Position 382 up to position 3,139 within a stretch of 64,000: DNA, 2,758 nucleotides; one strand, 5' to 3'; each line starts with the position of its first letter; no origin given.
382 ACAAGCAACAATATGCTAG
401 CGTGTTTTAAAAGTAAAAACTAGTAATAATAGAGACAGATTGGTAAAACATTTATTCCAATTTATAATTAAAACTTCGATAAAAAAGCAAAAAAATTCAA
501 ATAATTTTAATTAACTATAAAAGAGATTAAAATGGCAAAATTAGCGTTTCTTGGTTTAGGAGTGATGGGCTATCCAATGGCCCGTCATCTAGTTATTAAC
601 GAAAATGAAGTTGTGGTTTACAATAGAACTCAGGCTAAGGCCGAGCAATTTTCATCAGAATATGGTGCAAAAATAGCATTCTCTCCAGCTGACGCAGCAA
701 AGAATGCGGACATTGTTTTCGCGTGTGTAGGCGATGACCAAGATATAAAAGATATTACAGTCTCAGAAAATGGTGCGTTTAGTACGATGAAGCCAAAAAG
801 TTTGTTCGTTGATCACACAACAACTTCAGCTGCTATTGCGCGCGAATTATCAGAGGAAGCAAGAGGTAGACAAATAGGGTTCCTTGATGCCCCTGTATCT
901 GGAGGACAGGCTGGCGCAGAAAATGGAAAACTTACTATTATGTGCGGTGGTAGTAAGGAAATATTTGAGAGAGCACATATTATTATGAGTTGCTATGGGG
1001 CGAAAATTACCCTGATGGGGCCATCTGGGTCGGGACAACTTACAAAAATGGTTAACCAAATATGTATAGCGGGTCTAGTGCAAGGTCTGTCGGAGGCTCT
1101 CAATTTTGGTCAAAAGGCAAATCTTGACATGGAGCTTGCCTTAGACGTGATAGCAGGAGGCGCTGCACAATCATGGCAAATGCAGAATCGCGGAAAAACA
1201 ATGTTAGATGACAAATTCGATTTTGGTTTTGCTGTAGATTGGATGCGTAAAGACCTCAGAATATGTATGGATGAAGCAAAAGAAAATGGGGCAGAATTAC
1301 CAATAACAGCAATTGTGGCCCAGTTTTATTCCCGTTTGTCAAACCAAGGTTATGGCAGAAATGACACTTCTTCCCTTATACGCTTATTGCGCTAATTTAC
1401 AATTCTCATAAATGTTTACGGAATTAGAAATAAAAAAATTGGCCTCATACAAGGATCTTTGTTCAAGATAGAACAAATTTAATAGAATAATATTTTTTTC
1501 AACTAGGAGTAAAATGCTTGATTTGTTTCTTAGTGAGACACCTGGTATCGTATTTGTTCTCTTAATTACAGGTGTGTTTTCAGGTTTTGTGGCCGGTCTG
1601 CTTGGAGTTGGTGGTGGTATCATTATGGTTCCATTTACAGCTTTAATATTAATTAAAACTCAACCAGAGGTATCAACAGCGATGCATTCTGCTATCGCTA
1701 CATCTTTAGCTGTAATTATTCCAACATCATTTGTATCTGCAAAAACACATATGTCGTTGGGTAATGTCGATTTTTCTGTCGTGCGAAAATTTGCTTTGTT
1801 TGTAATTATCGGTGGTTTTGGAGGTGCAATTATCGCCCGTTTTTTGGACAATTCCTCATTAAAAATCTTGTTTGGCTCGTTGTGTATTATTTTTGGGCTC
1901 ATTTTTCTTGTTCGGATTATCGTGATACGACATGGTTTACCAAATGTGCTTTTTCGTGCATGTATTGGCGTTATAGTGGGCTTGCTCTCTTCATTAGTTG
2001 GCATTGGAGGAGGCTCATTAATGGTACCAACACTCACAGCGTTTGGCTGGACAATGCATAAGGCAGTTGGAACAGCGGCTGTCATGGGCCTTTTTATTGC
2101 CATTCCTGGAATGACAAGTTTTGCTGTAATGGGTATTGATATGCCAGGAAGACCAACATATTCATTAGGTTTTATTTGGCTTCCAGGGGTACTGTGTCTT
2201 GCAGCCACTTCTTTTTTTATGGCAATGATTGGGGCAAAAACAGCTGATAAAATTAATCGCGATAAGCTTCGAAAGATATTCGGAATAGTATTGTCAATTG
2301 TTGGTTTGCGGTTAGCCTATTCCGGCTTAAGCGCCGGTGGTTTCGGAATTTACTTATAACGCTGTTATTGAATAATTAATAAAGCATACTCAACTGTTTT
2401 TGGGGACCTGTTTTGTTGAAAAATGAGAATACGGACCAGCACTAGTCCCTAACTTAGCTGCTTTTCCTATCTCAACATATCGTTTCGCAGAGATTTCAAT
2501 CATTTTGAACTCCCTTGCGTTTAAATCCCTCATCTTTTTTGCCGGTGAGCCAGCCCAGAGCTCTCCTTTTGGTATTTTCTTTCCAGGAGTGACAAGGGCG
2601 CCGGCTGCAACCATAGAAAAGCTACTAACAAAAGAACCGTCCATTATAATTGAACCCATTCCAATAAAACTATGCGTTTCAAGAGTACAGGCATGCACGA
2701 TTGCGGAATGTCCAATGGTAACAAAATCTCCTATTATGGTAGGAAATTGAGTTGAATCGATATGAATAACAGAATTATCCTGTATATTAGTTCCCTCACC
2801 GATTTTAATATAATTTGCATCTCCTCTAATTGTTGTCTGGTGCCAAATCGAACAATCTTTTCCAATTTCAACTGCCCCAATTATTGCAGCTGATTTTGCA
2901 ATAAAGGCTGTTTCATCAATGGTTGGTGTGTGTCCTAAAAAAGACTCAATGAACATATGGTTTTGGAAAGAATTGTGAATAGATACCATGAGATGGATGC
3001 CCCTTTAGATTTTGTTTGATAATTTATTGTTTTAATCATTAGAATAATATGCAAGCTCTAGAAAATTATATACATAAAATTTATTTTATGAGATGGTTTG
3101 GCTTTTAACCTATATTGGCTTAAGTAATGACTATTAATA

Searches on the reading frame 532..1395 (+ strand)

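Call 30: search_protein_families(library=pfam, proteins=[window:532-1395:+], max_evalue=0.001)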
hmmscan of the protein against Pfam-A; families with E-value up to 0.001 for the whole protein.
window:532-1395:+ (287 aa): 5 families
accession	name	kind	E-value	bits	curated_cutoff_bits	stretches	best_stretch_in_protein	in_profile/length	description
PF03446.21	NAD_binding_2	-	1.7e-49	168.4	21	1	3-163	1-161/161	NAD binding domain of 6-phosphogluconate dehydrogenase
PF14833.11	NAD_binding_11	-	3.5e-35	121.3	30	1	166-286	1-122/122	NAD-binding of NADP-dependent 3-hydroxyisobutyrate dehydrogenase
PF03807.23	F420_oxidored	-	2.7e-10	41.1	21.6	1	3-66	1-67/94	NADP oxidoreductase coenzyme F420-dependent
PF01488.26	Shikimate_DH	-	2e-08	34.8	24.3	1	2-94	13-110/138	Shikimate / quinate 5-dehydrogenase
PF02826.25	2-Hacid_dh_C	-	5.8e-05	23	25.1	1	3-94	38-125/178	D-isomer specific 2-hydroxyacid dehydrogenase, NAD binding domain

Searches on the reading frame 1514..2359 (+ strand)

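Call 30: search_protein_families(library=pfam, proteins=[window:1514-2359:+], max_evalue=0.001)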
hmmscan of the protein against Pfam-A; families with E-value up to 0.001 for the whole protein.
window:1514-2359:+ (281 aa): 1 family
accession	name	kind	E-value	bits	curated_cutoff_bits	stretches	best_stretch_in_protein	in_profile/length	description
PF01925.25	TauE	-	1.4e-47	162.8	32.6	1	16-267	1-237/237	Sulfite exporter TauE/SafE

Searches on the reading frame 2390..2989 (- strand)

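Call 30: search_protein_families(library=pfam, proteins=[window:2390-2989:-], max_evalue=0.001)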
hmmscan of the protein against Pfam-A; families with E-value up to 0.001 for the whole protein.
window:2390-2989:- (199 aa): 3 families
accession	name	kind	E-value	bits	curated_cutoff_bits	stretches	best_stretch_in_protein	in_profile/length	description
PF00132.30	Hexapep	-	6.3e-14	51.4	27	2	22-56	2-36/36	Bacterial transferase hexapeptide (six repeats)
PF25084.1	LbH_EIF2B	-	3.5e-07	30.6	54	1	61-139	22-99/105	EIF2B subunit epsilon LbH domain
PF21711.3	DCTN5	-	0.00055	20.1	40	0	51-157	45-158/182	Dynactin subunit 5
